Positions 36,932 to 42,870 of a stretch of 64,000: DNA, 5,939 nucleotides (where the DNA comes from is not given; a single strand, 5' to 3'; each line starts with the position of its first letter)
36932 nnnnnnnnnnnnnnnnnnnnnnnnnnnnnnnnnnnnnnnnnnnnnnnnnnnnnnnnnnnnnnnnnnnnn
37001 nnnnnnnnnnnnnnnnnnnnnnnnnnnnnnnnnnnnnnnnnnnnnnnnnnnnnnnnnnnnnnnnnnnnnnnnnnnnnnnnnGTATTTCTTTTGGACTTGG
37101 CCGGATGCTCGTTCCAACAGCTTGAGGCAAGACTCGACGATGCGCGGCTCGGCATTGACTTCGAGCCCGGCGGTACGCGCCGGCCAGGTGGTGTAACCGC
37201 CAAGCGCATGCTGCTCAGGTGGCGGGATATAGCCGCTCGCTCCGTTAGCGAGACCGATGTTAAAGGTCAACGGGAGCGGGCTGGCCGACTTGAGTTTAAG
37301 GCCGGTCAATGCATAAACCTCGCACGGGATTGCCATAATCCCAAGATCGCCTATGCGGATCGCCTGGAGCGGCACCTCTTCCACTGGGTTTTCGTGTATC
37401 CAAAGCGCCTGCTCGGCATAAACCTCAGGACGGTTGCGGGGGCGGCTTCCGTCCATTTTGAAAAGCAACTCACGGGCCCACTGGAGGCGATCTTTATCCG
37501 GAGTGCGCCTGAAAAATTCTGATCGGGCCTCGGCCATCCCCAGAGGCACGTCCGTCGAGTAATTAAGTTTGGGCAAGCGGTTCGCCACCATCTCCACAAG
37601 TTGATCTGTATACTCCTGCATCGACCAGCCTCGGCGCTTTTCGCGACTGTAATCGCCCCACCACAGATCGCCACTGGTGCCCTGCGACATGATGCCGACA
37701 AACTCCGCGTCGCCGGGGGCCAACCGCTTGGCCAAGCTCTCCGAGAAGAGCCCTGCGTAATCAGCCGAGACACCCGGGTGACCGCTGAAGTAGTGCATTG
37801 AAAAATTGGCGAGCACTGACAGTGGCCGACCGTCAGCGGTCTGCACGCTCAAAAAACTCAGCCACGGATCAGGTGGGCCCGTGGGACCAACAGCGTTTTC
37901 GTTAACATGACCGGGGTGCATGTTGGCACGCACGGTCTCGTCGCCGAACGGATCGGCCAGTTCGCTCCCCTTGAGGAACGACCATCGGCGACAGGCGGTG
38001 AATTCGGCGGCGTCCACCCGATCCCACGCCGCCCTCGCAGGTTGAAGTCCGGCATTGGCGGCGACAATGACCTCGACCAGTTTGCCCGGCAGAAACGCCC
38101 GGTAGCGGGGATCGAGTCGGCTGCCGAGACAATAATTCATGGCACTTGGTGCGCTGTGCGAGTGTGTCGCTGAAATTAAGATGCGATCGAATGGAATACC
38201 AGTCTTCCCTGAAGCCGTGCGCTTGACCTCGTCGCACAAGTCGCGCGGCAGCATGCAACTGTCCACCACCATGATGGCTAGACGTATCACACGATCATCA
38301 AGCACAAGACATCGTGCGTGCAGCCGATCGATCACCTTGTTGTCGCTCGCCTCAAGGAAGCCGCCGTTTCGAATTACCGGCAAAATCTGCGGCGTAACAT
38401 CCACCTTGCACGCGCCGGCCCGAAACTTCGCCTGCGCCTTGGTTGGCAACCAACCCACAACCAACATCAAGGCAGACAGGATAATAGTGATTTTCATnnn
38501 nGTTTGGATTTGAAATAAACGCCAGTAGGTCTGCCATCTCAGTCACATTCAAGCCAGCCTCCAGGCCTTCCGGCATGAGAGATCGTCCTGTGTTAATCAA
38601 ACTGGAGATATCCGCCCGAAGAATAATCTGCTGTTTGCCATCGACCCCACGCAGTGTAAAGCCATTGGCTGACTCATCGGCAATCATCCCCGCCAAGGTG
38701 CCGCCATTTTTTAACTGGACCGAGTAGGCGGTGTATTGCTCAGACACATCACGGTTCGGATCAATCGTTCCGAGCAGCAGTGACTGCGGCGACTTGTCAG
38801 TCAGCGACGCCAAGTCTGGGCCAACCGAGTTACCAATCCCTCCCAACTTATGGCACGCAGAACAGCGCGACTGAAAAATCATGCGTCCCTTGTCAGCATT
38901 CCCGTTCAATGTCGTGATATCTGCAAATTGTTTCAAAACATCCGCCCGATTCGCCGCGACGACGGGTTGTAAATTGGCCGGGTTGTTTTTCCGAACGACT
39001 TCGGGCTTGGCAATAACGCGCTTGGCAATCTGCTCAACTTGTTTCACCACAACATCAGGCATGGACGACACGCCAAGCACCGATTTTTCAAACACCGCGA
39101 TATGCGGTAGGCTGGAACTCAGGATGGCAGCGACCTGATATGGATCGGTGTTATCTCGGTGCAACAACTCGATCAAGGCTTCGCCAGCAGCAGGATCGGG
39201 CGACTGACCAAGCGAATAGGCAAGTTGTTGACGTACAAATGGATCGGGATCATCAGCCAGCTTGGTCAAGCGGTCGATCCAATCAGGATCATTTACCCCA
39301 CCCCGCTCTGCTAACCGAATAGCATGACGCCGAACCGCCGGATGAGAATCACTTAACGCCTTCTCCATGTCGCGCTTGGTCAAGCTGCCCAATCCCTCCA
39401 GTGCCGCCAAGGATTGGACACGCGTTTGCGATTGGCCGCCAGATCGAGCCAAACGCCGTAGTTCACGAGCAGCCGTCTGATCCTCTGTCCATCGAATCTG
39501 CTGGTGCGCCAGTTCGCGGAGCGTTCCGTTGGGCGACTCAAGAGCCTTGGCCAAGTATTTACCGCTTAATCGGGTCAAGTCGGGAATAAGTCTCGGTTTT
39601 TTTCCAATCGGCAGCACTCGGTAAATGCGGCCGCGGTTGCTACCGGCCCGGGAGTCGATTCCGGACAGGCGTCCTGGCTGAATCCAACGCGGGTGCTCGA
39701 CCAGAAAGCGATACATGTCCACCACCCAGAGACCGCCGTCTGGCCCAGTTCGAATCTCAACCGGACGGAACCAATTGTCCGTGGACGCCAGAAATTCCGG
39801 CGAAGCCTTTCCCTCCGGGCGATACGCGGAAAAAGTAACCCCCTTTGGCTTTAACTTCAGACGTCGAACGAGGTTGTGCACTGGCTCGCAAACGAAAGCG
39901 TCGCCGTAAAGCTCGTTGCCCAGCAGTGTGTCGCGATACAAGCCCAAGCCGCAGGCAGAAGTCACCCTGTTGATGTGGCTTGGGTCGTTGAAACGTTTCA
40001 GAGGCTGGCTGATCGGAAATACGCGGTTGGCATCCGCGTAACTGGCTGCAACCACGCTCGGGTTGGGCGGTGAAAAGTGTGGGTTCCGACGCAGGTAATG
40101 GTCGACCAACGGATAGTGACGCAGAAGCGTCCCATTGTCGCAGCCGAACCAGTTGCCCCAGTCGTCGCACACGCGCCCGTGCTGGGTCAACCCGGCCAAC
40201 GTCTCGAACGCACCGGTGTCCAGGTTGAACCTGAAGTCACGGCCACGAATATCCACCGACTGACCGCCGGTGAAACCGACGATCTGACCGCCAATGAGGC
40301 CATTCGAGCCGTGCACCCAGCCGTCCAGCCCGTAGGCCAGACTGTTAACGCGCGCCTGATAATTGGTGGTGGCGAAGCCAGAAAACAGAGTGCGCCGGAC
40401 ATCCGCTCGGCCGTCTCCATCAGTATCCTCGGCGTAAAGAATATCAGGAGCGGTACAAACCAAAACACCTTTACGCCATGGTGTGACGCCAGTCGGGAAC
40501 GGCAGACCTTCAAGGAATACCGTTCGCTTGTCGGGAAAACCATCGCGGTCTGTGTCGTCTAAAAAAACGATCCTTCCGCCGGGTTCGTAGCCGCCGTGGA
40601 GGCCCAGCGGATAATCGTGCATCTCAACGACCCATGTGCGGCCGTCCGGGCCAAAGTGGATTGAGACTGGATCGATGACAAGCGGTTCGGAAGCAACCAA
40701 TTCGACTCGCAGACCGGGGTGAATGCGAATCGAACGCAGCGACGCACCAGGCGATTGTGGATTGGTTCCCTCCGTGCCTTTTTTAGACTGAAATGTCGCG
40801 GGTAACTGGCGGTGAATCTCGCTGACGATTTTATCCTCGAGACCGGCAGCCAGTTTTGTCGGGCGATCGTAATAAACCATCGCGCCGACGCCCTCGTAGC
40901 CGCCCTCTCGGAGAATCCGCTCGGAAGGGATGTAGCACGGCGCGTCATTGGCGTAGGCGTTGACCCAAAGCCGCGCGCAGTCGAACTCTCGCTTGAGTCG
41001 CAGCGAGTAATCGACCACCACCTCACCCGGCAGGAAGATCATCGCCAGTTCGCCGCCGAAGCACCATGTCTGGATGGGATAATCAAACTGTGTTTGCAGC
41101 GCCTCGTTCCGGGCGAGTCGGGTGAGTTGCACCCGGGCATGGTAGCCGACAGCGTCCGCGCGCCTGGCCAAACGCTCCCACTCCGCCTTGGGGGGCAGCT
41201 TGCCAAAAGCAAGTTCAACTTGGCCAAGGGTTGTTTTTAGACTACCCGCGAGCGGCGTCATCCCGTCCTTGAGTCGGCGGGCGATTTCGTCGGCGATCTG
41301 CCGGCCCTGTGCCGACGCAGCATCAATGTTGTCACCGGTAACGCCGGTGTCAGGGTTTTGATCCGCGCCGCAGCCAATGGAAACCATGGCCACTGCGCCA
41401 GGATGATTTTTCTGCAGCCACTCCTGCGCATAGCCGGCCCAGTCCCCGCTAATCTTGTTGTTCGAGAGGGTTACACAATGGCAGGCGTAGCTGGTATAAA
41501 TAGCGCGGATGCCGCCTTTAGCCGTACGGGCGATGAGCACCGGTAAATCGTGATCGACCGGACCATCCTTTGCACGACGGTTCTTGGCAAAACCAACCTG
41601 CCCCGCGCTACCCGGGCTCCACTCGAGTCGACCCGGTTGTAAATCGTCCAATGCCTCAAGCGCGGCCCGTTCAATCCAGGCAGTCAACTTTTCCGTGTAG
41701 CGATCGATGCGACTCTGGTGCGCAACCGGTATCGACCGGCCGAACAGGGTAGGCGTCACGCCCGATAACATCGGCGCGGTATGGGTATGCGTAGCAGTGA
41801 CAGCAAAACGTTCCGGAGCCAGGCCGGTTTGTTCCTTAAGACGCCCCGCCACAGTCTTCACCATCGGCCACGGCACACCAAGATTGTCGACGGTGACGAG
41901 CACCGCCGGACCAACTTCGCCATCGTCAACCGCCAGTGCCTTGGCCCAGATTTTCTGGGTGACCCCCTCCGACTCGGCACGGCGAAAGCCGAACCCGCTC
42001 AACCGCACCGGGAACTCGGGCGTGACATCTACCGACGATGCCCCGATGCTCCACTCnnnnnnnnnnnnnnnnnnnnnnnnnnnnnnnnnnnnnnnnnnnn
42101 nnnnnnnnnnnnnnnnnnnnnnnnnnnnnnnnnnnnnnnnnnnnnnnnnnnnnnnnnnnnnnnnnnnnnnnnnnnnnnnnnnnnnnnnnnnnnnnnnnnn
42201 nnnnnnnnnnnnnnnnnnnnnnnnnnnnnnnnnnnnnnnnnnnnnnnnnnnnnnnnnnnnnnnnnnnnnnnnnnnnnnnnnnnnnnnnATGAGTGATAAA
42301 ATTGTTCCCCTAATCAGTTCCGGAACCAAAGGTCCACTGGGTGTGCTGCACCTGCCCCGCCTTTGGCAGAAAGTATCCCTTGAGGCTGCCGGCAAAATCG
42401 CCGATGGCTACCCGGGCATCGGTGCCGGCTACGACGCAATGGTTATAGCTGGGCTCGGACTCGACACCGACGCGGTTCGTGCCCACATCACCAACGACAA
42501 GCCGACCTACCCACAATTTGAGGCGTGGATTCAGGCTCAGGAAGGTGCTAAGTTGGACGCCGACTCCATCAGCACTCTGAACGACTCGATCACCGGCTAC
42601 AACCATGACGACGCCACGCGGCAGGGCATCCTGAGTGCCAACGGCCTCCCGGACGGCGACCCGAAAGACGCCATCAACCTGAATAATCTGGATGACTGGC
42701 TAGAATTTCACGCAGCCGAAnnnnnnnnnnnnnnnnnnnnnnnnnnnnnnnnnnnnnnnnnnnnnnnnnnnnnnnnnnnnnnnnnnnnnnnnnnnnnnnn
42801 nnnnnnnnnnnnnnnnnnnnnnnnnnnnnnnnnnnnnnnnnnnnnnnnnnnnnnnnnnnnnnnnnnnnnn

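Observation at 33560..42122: Tandem, translationally coupled giant proteins fusing a ceramidase-like hydrolase domain to a PVC-type dehydrogenase and cytochrome c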

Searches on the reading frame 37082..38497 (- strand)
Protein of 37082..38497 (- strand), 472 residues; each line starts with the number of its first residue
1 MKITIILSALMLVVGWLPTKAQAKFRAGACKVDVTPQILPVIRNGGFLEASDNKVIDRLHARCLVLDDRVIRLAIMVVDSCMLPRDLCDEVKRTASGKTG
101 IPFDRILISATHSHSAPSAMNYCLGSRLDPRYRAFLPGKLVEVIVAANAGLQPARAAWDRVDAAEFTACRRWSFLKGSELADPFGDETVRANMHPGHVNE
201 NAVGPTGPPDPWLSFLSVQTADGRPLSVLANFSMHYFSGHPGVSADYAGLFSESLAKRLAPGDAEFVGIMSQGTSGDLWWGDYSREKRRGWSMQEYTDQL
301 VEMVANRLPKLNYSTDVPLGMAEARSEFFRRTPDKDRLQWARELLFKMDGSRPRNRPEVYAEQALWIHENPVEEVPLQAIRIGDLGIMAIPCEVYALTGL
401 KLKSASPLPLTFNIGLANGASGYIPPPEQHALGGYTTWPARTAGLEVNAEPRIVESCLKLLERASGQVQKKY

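Call 13: search_solved_structures(query=window:37082-38497:-, max_evalue=1, show_alignments=2)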
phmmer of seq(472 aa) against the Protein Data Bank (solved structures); distinct sequences matched with E-value up to 1: 2.
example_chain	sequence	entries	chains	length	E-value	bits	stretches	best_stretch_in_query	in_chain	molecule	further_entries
2zws_A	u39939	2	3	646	0.0044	19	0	25-163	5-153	Neutral ceramidase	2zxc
4wgk_A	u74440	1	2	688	0.013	17.5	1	26-119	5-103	Neutral ceramidase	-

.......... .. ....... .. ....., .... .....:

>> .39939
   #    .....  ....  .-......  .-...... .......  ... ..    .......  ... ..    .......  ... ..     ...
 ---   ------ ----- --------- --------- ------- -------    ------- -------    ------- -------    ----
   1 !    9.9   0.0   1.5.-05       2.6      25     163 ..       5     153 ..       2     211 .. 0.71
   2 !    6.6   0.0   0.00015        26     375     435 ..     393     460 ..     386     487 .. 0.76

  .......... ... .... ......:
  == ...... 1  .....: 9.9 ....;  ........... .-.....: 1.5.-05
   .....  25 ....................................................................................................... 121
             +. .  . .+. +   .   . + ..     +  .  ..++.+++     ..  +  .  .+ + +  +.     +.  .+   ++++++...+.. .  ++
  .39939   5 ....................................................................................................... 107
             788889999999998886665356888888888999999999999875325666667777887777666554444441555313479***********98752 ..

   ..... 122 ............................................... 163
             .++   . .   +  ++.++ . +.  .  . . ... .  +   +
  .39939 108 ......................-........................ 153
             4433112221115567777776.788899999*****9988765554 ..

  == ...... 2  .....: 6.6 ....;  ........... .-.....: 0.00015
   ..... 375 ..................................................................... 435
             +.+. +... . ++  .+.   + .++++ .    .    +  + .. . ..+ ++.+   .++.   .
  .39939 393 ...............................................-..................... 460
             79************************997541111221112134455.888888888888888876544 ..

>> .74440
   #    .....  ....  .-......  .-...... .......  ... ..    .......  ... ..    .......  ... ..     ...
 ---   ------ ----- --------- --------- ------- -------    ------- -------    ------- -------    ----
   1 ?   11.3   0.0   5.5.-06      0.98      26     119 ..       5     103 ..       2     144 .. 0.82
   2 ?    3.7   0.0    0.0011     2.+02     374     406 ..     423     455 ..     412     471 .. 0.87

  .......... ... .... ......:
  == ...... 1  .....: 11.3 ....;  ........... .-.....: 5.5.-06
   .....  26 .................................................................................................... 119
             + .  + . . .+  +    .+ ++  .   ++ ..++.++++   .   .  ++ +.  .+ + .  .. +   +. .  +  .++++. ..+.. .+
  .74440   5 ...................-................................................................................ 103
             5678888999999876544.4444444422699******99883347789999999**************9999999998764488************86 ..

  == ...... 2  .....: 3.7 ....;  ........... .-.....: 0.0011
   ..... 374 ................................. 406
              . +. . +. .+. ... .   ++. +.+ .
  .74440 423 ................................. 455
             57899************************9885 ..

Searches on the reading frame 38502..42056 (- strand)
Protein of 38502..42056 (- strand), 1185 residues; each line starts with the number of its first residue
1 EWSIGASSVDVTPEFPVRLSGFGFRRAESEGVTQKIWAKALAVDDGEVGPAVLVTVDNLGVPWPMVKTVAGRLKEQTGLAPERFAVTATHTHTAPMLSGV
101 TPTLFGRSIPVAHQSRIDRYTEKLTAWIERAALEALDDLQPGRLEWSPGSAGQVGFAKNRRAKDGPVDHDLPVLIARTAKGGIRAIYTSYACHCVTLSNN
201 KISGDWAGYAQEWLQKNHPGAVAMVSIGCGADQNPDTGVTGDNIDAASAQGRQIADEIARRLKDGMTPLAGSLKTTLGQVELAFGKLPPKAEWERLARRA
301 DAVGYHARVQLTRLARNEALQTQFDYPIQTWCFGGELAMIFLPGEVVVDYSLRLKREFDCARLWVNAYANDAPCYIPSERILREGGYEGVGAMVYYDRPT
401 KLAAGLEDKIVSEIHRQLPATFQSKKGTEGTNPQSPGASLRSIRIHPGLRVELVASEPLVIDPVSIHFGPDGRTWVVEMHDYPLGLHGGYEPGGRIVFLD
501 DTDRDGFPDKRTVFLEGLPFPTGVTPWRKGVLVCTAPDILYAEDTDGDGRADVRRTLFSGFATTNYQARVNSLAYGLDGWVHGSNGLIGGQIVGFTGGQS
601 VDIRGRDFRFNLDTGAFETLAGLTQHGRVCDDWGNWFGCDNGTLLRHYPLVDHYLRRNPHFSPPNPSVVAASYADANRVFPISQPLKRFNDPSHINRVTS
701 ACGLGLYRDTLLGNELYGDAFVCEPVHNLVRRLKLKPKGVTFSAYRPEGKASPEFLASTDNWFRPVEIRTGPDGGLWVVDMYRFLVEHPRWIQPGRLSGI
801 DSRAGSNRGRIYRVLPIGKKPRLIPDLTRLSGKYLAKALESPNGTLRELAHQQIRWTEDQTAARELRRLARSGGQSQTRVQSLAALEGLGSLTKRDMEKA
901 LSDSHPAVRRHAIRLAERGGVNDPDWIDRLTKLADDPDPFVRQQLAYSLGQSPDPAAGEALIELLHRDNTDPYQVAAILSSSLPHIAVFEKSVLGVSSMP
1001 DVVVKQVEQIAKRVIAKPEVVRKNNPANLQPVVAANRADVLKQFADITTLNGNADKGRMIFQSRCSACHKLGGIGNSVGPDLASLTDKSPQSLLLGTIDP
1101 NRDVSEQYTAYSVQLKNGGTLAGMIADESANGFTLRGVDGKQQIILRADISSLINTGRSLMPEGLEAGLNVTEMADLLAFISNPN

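Call 71: predict_structure(alignment_id=A2)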
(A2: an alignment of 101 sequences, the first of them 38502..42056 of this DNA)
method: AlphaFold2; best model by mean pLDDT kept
length: 1185 residues; sequences in the alignment: 101
mean_pLDDT: 84.5   pTM: 0.76
mean pLDDT of the five models: 84.5, 83.0, 82.5, 82.3, 82.0
residues with pLDDT >= 90: 559; 70-90: 468; 50-70: 123; < 50: 35
segments of 3 or more residues with pLDDT < 50: 194-204, 1017-1032
pLDDT, mean of each block of 10 residues (from residue 1): 94 82 53 80 92 88 94 96 90 71 77 90 96 97 83 63 55 91 92 49 64 92 81 52 74 88 80 93 92 93 89 90 92 92 78 83 86 81 77 85 89 93 82 83 90 95 94 94 70 92 91 93 93 92 96 95 66 88 80 89 87 92 82 92 88 89 87 83 72 69 93 96 92 94 86 86 93 97 69 71 86 96 94 96 96 94 97 95 95 93 96 87 87 95 96 92 94 95 91 82 88 62 30 65 81 88 81 68 63 81 69 81 79 77 79 77 82 90 65
secondary structure, 60 per line:
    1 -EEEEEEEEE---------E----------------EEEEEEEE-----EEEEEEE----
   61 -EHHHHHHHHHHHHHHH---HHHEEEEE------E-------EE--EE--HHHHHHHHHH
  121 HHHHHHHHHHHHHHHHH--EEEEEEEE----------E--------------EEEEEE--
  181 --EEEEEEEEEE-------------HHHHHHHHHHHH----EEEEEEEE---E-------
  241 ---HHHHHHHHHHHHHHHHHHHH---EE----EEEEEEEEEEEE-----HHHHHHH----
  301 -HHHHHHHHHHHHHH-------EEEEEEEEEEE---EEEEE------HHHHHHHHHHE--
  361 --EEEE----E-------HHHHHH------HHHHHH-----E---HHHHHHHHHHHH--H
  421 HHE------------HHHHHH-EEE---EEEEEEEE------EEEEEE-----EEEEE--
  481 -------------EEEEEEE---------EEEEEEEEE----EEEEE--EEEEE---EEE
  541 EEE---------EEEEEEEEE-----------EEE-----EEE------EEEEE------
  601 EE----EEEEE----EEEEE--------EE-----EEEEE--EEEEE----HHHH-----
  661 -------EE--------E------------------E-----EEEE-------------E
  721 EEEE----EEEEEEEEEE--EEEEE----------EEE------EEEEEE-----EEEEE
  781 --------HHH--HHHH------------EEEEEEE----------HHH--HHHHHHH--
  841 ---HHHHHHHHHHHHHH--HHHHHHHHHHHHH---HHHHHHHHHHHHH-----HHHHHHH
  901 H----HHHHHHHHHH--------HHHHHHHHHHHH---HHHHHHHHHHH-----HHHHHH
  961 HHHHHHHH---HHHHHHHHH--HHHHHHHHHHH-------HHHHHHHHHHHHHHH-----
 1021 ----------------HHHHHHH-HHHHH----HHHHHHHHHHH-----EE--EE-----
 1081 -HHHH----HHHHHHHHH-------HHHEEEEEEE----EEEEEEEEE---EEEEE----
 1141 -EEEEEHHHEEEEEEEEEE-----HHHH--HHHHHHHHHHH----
elements in order (helices of 4 or more, strands of 3 or more residues): E2-10 E37-44 E50-56 H63-77 E84-88 H111-137 E140-147 E173-178 E183-192 H206-217 E222-229 H244-263 E273-284 H290-296 H302-315 E323-333 E337-341 H348-357 E363-366 H379-384 H391-396 H406-417 H436-441 E443-445 E449-456 E463-468 E474-478 E494-500 E510-518 E523-527 E530-534 E538-543 E553-561 E573-575 E581-583 E590-594 E607-611 E616-620 E636-640 E643-647 H652-655 E703-706 E720-724 E729-738 E741-745 E756-758 E765-770 E776-780 H794-797 E810-816 H832-838 H844-857 H860-872 H876-888 H894-901 H906-915 H924-935 H939-949 H955-968 H972-980 H983-993 H1001-1015 H1037-1043 H1045-1049 H1054-1064 H1082-1085 H1090-1098 E1109-1115 E1120-1128 E1132-1136 E1142-1146 E1150-1159 H1165-1168 H1171-1181

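Call 73: fold_search(model_id=the predicted structure, library=pdb)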
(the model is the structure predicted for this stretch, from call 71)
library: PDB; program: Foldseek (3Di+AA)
matches with E <= 10: 1300; with E <= 0.001: 55
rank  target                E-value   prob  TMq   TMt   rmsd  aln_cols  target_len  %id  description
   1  2zws                  1.3e-15  1.00  0.27  0.49  26.9       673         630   16  Crystal Structure Analysis of neutral ceramidase from Pseudomonas aeruginosa (released 2009-03-03)
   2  2zxc_A                7.9e-15  1.00  0.28  0.49  27.5       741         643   16  Ceramidase complexed with C2 (released 2009-02-03)
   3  4wgk_B                3.4e-14  1.00  0.27  0.45  23.9       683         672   14  Crystal structure of human neutral ceramidase with Zn-bound phosphate (released 2015-07-08)
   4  4wgk_A                1.1e-13  1.00  0.27  0.45  26.2       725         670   13  Crystal structure of human neutral ceramidase with Zn-bound phosphate (released 2015-07-08)
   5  8re0_A                1.7e-07  1.00  0.21  0.49  11.7       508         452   12  Soluble glucose dehydrogenase from acinetobacter calcoaceticus - double mutant pH8 (released 2024-05-08)
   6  6jt5                  2.3e-07  1.00  0.19  0.47   9.8       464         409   13  Crystal structure of PQQ doamin of Pyranose Dehydrogenase from Coprinopsis cinerea: apo-from (released 2019-11-06)
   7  1cru_A                3.2e-07  1.00  0.20  0.49  11.7       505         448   12  SOLUBLE QUINOPROTEIN GLUCOSE DEHYDROGENASE FROM ACINETOBACTER CALCOACETICUS IN COMPLEX WITH PQQ AND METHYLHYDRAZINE (released 2000-03-01)
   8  7cgz_A                3.6e-07  1.00  0.18  0.59   8.5       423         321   12  glucose dehydrogenase (released 2021-07-07)
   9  7cdy_A                4.3e-07  1.00  0.18  0.55   9.7       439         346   12  Crystal structure of glucose dehydrogenase (released 2021-06-23)
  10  5min_A                5.4e-07  1.00  0.20  0.48  10.8       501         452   12  Apo form of the soluble PQQ-dependent Glucose Dehydrogenase from Acinetobacter calcoaceticus (released 2017-12-20)
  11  5min_B                7.0e-07  1.00  0.20  0.48  11.7       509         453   12  Apo form of the soluble PQQ-dependent Glucose Dehydrogenase from Acinetobacter calcoaceticus (released 2017-12-20)
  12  7zs0                  8.0e-07  1.00  0.11  0.44  18.7       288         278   18  Diheme cytochrome c Kustd1711 from Kuenenia stuttgartiensis (released 2023-05-17)
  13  7cgz_B                8.4e-07  1.00  0.18  0.56   9.8       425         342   13  glucose dehydrogenase (released 2021-07-07)
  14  7zs1                  1.0e-06  1.00  0.11  0.44  18.7       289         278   16  Diheme cytochrome c Kustd1711 from Kuenenia stuttgartiensis, M292C mutant (released 2023-05-17)
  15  2wft_A                1.9e-06  1.00  0.20  0.49   7.1       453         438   12  Crystal structure of the human HIP ectodomain (released 2009-06-30)
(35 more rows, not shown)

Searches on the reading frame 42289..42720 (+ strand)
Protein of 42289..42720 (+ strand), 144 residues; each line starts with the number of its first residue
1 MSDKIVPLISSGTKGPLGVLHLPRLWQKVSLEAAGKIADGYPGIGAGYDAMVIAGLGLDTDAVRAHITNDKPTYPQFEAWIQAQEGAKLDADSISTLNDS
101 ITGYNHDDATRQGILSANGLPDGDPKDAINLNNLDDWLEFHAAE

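Call 12: search_protein_families(library=pfam, proteins=[window:42289-42720:+], max_evalue=0.001)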
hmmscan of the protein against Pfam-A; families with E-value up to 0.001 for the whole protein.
window:42289-42720:+ (144 aa): 1 family
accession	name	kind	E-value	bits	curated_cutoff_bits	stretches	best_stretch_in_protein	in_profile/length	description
PF16798.10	DUF5069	-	1.3e-06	29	27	1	18-117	13-108/133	Domain of unknown function (DUF5069)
